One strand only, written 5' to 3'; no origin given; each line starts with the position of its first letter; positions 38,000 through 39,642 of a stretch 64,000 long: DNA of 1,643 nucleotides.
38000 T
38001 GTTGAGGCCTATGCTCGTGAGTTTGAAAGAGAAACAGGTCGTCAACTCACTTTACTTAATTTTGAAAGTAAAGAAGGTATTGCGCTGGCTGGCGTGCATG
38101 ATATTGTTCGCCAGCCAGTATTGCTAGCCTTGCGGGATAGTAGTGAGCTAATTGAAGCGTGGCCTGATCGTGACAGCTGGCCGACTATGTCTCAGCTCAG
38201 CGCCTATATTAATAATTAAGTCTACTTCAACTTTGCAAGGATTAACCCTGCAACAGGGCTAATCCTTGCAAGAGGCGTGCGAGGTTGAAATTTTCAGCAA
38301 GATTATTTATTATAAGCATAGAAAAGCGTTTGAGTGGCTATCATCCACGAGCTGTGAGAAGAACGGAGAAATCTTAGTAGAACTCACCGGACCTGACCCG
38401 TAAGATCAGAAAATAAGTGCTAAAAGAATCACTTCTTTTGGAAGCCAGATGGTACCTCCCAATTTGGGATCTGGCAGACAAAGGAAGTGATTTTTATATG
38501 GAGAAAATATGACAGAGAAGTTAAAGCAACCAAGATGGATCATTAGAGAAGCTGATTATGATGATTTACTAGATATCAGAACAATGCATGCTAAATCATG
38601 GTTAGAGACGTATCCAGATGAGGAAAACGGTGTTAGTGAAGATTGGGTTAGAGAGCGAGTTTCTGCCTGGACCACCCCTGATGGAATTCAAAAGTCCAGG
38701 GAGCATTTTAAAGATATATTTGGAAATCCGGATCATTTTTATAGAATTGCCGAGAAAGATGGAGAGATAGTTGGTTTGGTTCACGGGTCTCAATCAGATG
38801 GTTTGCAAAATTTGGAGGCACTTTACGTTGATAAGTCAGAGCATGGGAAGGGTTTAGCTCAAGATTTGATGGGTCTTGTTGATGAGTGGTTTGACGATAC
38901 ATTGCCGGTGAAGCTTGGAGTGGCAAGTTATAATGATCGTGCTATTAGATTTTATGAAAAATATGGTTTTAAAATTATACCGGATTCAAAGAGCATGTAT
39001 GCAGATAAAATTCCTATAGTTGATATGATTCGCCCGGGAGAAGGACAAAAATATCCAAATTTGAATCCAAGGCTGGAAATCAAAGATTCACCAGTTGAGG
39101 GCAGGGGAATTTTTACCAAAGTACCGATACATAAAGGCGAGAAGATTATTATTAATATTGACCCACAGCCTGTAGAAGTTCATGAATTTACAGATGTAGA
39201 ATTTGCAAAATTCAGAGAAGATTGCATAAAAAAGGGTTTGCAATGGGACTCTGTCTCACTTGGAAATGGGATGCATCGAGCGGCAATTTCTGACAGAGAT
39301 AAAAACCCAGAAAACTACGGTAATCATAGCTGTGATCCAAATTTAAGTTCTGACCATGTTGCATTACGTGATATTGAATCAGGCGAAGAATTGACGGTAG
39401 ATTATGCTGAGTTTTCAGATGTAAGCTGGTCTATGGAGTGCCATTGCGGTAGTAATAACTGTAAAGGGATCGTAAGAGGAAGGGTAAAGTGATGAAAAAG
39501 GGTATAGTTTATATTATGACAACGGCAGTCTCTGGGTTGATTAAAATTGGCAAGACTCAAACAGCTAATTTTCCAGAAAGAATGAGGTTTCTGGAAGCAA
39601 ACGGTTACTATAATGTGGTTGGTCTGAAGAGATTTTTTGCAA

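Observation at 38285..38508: T-box-like riboswitch leader (UGGUACC bulge in antiterminator geometry) not directly in front of an aaRS gene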

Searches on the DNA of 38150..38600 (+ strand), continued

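Call 45: search_with_rna_model(model_id=R1, sources=[window, L001, L002, L008, L010, L013, L015, L016, L017, L019, L020, L021, L022, L023, L024, L025, L026, L028, L030, L031, L032, L033, L034, L035, L037, L038, L039, L040, L041, L042, L043, L045, L046, L047, L048, L049, L050, L051, L052, L053, L054, L055, L056, L057, L058, L059, L060, L061, L062, L063, L064, L065, L066, L067, L068, L069, L070, L071, L072, L073, L074, L075, L076, L077, L078, L079, L080, L082, L083, L084, L085, L086, L087, L088, L089, L090, L091, L092, L093, L094, L095, L096, L097, L098, L099, L100, L101, L102, L103, L104, L105, L106, L107, L108, L109, L110, L111, L112, L113, L114], max_evalue=1e-9, make_alignment=true)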
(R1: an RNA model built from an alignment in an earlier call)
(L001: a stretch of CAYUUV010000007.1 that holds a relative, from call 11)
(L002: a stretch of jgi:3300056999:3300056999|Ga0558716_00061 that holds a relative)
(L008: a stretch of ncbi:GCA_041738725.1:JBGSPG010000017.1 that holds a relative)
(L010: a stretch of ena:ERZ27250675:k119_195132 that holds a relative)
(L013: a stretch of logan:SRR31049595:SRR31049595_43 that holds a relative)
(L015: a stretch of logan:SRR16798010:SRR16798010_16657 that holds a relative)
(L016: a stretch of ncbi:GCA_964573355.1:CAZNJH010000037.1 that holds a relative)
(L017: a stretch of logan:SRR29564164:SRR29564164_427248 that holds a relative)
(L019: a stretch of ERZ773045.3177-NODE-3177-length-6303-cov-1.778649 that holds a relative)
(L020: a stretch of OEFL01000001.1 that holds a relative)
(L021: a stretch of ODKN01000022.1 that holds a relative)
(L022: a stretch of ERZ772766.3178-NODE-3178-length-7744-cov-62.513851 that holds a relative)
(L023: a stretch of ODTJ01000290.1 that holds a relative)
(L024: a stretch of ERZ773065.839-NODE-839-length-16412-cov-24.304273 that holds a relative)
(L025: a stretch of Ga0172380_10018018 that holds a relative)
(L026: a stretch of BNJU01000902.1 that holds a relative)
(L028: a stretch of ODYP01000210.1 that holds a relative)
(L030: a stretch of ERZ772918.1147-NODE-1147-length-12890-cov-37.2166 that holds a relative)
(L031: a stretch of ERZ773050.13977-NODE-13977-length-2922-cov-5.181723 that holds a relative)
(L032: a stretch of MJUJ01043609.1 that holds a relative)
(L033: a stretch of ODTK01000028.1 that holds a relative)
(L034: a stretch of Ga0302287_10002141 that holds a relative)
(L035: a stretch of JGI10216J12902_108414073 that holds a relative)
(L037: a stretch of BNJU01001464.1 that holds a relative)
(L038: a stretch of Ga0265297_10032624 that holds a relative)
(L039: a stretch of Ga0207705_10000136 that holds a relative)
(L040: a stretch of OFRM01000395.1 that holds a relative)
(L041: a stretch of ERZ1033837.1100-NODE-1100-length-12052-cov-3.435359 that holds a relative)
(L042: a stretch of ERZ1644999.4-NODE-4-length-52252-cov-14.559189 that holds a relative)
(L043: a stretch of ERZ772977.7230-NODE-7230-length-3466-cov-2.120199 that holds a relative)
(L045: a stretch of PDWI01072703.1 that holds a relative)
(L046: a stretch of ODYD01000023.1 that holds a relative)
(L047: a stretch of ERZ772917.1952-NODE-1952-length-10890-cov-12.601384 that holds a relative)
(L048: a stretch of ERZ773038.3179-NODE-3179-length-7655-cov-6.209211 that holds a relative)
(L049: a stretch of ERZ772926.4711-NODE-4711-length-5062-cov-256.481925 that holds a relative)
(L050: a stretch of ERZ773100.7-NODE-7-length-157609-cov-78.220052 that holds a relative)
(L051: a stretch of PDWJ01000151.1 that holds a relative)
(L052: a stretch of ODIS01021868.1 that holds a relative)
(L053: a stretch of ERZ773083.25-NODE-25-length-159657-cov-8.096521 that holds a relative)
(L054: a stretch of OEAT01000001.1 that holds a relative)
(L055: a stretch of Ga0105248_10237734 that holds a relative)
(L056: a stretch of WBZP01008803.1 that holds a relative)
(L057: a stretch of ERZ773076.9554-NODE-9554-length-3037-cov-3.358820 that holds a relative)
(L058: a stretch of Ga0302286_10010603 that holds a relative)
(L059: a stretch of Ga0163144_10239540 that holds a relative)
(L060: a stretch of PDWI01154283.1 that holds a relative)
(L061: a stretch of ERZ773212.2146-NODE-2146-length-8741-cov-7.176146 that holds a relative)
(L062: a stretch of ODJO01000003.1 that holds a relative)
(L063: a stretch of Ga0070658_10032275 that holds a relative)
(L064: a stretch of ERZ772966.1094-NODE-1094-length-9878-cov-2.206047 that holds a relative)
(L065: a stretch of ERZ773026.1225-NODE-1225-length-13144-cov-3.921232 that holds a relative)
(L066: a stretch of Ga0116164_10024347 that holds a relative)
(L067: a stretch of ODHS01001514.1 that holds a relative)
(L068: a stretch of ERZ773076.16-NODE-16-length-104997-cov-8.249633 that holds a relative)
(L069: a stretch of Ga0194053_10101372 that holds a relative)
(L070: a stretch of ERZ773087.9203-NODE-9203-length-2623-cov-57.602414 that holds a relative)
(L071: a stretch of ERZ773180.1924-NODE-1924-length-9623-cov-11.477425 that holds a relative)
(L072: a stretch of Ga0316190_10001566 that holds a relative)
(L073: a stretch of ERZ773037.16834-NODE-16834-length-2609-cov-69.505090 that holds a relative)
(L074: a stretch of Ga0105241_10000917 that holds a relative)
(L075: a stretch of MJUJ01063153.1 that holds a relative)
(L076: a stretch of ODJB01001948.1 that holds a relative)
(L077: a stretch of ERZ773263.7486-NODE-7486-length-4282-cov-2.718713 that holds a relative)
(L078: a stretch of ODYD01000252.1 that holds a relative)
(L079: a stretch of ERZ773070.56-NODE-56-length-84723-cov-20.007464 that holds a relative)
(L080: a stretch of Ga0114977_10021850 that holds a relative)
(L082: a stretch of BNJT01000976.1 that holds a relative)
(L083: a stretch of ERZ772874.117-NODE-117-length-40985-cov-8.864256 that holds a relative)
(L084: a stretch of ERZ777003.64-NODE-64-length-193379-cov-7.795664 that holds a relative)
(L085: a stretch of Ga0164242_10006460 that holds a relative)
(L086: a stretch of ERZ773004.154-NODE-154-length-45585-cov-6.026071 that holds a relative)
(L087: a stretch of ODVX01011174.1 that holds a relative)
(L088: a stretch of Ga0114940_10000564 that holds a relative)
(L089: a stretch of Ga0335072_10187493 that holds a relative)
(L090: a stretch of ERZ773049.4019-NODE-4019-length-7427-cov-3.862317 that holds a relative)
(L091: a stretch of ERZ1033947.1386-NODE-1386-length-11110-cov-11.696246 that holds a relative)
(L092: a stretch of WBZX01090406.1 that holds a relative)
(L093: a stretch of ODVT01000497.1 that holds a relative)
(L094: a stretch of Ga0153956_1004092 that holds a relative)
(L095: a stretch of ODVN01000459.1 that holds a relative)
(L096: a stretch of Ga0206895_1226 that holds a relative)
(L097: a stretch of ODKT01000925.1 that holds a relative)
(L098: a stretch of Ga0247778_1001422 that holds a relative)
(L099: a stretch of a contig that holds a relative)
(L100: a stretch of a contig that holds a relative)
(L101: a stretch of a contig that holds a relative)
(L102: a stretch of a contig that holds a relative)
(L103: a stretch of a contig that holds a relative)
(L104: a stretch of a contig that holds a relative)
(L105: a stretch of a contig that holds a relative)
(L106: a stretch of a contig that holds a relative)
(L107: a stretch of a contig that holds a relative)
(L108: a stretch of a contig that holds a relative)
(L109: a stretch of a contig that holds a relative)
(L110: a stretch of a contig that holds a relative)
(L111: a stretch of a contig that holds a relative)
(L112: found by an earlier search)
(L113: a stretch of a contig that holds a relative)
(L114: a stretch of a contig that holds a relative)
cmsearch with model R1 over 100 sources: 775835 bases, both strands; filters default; matches with E-value up to 1e-9: 99.
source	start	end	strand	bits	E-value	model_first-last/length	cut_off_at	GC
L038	487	658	+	169.8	1.2e-35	1-172/172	no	0.43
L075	1259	1431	+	166.8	5.8e-35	1-172/172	no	0.47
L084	858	1025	-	166.2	8e-35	1-172/172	no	0.47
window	38332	38495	+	164.6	1.8e-34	1-172/172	no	0.44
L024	1272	1452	+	162.9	4.5e-34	1-172/172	no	0.43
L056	4903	5074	+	162.6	5.1e-34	1-172/172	no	0.47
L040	7043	7218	+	162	7e-34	1-172/172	no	0.44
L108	1971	2136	+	160.9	1.3e-33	1-172/172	no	0.48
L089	1071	1242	-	159.9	2.1e-33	1-172/172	no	0.47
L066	1928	2136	+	159.6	2.5e-33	1-172/172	no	0.44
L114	4463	4631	-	157.7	6.5e-33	1-172/172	no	0.47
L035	81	245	+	157.3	8.2e-33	1-172/172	no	0.47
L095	2915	3095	-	157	9.3e-33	1-172/172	no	0.45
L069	506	684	-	157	9.6e-33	1-172/172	no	0.36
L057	1311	1491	+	156.4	1.3e-32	1-172/172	no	0.45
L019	3580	3760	-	156.1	1.5e-32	1-172/172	no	0.44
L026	5922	6102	+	155.5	2.1e-32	1-172/172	no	0.45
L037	669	849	+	155.4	2.1e-32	1-172/172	no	0.44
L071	779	959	+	155.3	2.3e-32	1-172/172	no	0.44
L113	1755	1935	-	155.3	2.3e-32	1-172/172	no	0.45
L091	1400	1580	+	155.1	2.6e-32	1-172/172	no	0.45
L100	6062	6242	+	154.8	3e-32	1-172/172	no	0.45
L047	10153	10337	+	154.8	3e-32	1-172/172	no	0.48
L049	4270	4454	-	154.7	3.1e-32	1-172/172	no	0.46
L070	1032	1218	-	154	4.5e-32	1-172/172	no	0.5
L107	5819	6010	-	153.9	4.8e-32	1-172/172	no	0.45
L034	4330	4511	+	153.9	4.8e-32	1-172/172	no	0.48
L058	3546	3727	-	153.9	4.8e-32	1-172/172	no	0.48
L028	2103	2283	+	153.6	5.6e-32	1-172/172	no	0.48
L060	745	919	+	153.4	6.3e-32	1-172/172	no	0.42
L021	10399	10584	-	153.4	6.3e-32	1-172/172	no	0.46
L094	3467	3630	+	152.7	8.9e-32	1-172/172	no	0.5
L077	3537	3717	-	152.6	9.2e-32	1-172/172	no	0.45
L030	6634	6819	-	151.8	1.4e-31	1-172/172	no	0.46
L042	1845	2030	+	151.8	1.4e-31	1-172/172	no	0.46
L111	4548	4739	-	151.6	1.5e-31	1-172/172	no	0.46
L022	5942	6127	-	151.5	1.6e-31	1-172/172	no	0.47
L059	323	503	-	150.6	2.6e-31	1-172/172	no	0.48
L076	9240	9425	+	150.6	2.6e-31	1-172/172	no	0.49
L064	650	841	+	150.1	3.4e-31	1-172/172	no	0.45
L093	1050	1233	-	149.6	4.4e-31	1-172/172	no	0.47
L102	7324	7487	+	149.1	5.6e-31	1-172/172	no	0.49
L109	849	1029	+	148.9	6.2e-31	1-172/172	no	0.52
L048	6054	6237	+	147.9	1.1e-30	1-172/172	no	0.48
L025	3314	3485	-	147.2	1.5e-30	1-172/172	no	0.47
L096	9073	9243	+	146.8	1.9e-30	1-172/172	no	0.47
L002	5361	5529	+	146.7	1.9e-30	1-172/172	no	0.41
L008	545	731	+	146.3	2.4e-30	1-172/172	no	0.42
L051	2124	2302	-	146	2.8e-30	1-172/172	no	0.46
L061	4722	4913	+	145.8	3.1e-30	1-172/172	no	0.46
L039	6743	6921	-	145.8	3.2e-30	1-172/172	no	0.53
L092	284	460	-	144.9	5.1e-30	1-172/172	no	0.51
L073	1619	1802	+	144.7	5.7e-30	1-172/172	no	0.46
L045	2481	2658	+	144.5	6.1e-30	1-172/172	no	0.48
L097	365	555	-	143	1.3e-29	1-172/172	no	0.46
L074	5836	6011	+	140.9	4e-29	1-172/172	no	0.5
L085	7678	7865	-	139.2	9.9e-29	1-172/172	no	0.47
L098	964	1153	-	136.2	4.6e-28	1-172/172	no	0.5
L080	822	1008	+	135.3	7.2e-28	1-172/172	no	0.36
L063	1744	1932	-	134.4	1.1e-27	1-172/172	no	0.47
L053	4251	4481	+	132.2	3.7e-27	1-172/172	no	0.48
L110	1449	1679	+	132.2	3.7e-27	1-172/172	no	0.48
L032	34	264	-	131.2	6e-27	1-172/172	no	0.46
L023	3737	3962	+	130.3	9.9e-27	1-172/172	no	0.5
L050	1994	2230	+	129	2e-26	1-172/172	no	0.48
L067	10392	10620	-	129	2e-26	1-172/172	no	0.51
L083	1175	1402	+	128.1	3.1e-26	1-172/172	no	0.51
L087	2793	2962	+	128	3.3e-26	1-172/172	no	0.45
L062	4091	4330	+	127.3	4.7e-26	1-172/172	no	0.5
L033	2983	3210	-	127.1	5.3e-26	1-172/172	no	0.51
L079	1933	2109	-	126.7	6.4e-26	1-172/172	no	0.48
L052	1127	1355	-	126.3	7.9e-26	1-172/172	no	0.49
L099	1888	2115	+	123.6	3.2e-25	1-172/172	no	0.51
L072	796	977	+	123.5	3.4e-25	1-172/172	no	0.45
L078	5128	5304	-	123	4.3e-25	1-172/172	no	0.49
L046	903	1132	+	122.7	5.1e-25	1-172/172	no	0.5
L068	140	369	-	122.4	5.9e-25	1-172/172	no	0.51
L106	611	753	+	121.3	1.1e-24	1-172/172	no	0.44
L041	8090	8305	+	121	1.2e-24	1-172/172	no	0.49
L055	1096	1312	-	119.6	2.6e-24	1-172/172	no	0.48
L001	4563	4853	+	119.1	3.2e-24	1-172/172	no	0.45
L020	1543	1803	-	117.4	8.1e-24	1-172/172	no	0.52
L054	7524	7784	+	117.1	9.5e-24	1-172/172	no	0.53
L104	9832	10091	+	116.3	1.4e-23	1-172/172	no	0.53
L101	3268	3515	+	116.1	1.5e-23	1-172/172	no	0.46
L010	1321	1625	+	116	1.7e-23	1-172/172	no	0.44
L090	2269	2549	+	114.8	3e-23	1-172/172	no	0.52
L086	7982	8230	-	114.1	4.4e-23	1-172/172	no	0.46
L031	936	1229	-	113.5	6.1e-23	1-172/172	no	0.56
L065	1735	1983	-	112.8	8.7e-23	1-172/172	no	0.47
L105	2482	2764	+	111.1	2.1e-22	1-172/172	no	0.52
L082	3960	4243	+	108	1e-21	1-172/172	no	0.54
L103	1987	2272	-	106.9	1.8e-21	1-172/172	no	0.54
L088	7662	7856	+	99.9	7.2e-20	1-172/172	no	0.44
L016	907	1194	+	96.2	4.7e-19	1-172/172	no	0.44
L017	5435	5634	+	95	8.9e-19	1-172/172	no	0.4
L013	5865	6093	+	85.4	1.3e-16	1-172/172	no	0.45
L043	3224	3446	-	80.7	1.5e-15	1-172/172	no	0.52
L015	4917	5116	+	72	1.4e-13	1-172/172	no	0.49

Alignment A3: 99 matches aligned to the model, 447 columns, each read 5' to 3' on its own strand. Consensus structure (alignment columns), stored with it:
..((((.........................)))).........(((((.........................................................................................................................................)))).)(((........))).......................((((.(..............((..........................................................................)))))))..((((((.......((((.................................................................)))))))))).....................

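Call 84: search_rna_families(source=window, start=38312, end=38482, threshold=evalue, max_evalue=10, show_alignments=0)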
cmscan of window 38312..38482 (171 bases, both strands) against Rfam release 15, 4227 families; matches with E-value up to 10: 7.
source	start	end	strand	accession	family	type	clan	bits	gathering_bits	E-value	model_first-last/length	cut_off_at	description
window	38353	38444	-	RF01505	Afu_264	Gene; snRNA; snoRNA; CD-box;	-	17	40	0.28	1-103/103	no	A. fumigatus snoRNA Afu_264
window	38375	38443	+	RF03149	RAGATH-12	Gene; sRNA;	-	15.5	75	0.56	1-78/78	no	RAGATH-12 RNA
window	38419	38444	+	RF03474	mir-4766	Gene; miRNA;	-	15.1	72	2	1-56/56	no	mir-4766 microRNA precursor family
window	38389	38433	+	RF01726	SAM-II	Cis-reg; riboswitch;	-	14.6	44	1.9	1-60/60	no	SAM-II riboswitch aptamer (SAM-II long loop)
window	38380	38441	-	RF02761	sR084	Gene; sRNA;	-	12.9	95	3.3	1-78/78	no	sR084 sRNA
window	38313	38379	-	RF00345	snoR1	Gene; snRNA; snoRNA; CD-box;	CL00066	11.9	49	5.6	1-93/93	no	Small nucleolar RNA snoR1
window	38411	38440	+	RF00777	mir-541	Gene; miRNA;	-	11.8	44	9.9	1-84/84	no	mir-541 microRNA precursor family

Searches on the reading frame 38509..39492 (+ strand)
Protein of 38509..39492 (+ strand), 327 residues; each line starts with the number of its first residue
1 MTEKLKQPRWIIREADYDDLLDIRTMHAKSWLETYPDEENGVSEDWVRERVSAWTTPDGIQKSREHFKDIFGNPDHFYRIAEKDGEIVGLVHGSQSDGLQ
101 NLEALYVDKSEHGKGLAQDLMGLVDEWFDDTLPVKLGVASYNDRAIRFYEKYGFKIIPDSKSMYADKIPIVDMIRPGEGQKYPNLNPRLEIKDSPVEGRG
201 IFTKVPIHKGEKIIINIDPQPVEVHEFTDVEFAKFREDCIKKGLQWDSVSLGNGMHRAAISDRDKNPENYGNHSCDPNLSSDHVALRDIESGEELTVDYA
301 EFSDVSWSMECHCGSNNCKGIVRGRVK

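Call 8: search_protein_families(library=pfam, proteins=[window:38509-39492:+])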
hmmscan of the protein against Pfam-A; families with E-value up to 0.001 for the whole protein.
window:38509-39492:+ (327 aa): 6 families
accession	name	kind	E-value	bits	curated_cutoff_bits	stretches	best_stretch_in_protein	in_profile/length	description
PF00583.31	Acetyltransf_1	-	3.2e-14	53.6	20.7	1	48-154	6-116/116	Acetyltransferase (GNAT) family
PF13508.13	Acetyltransf_7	-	8.2e-12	45.8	27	1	77-155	4-83/84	Acetyltransferase (GNAT) domain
PF13673.13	Acetyltransf_10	-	2e-11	44.4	23.6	1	65-173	20-124/128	Acetyltransferase (GNAT) domain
PF00856.33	SET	-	3.5e-11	43.9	22.4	1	198-299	1-104/105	SET domain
PF13302.13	Acetyltransf_3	-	0.00017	22.7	25.4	1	51-155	24-138/138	Acetyltransferase (GNAT) domain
PF13420.13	Acetyltransf_4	-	0.00024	21.6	24.3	1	75-173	49-153/155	Acetyltransferase (GNAT) domain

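Call 11: find_related_loci(query=window:38509-39489:+, collection=genome_contigs, flank=5000)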
Query window:38509-39489:+ (327 aa) in genome_contigs; peptide patterns used: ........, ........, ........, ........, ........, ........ (x = any residue, [..] = any of these).
30 stretches matched a pattern; 1 encode a relative of the query (tblastn E <= 1e-3); 1 distinct loci.
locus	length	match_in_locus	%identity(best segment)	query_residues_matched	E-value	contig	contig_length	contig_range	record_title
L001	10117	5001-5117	87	288-326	3e-19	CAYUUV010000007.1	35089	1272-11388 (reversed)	MAG TPA_asm: uncultured Candidatus Saccharibacteria bacterium isolate SRP285395_co1_312 genome assembly, contig: NODE_17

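Call 16: search_protein_families(library=pfam, proteins=[L001:1231-4017:+, L001:4226-4492:+, L001:4845-5123:+, L001:5120-5500:+, L001:5497-5901:+, L001:6010-8427:+, L001:8471-8818:+, L001:9016-9411:+, L001:9482-9997:+])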
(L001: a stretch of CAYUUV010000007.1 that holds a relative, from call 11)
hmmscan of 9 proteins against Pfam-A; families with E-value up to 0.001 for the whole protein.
L001:1231-4017:+ (928 aa): 3 families
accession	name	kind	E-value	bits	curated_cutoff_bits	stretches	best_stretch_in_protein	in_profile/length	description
PF02867.20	Ribonuc_red_lgC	-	1.3e-144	483.1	23.9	1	143-678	1-523/523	Ribonucleotide reductase, barrel domain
PF08471.15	Ribonuc_red_2_N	-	2.2e-16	60.4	27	1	38-121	1-103/103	Class II vitamin B12-dependent ribonucleotide reductase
PF12637.14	TSCPD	-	7.9e-09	36.2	22.8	1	742-831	13-86/88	TSCPD domain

L001:4226-4492:+ (88 aa): 0 families

L001:4845-5123:+ (92 aa): 0 families

L001:5120-5500:+ (126 aa): 0 families

L001:5497-5901:+ (134 aa): 1 family
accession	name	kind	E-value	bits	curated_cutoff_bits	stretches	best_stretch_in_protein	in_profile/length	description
PF18451.7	CdiA_C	-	9.7e-15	55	26.6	1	52-130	1-81/81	Contact-dependent growth inhibition CdiA C-terminal domain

L001:6010-8427:+ (805 aa): 4 families
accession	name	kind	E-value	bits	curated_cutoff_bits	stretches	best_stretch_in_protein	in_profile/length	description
PF00133.28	tRNA-synt_1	-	1.1e-115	387.2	22.7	1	18-611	2-392/414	tRNA synthetases class I (I, L, M and V)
PF19302.4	DUF5915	-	7.7e-22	78.2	27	1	711-804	102-194/195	Domain of unknown function (DUF5915)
PF09334.17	tRNA-synt_1g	-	9.1e-13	48.1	20.1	1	48-197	8-137/391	tRNA synthetases class I (M)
PF13603.12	tRNA-synt_1_2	-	4.5e-06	26.7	25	1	211-353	12-146/185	Leucyl-tRNA synthetase, editing domain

L001:8471-8818:+ (115 aa): 1 family
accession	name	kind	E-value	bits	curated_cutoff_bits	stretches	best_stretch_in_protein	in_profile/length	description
PF00581.25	Rhodanese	-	3.2e-15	56.9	22.2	1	24-98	11-89/102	Rhodanese-like domain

L001:9016-9411:+ (131 aa): 1 family
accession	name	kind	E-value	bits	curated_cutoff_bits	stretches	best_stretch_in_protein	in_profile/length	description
PF06262.17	Zincin_1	-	5.9e-25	87.5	22.4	1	28-123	1-95/97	Zincin-like metallopeptidase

L001:9482-9997:+ (171 aa): 0 families
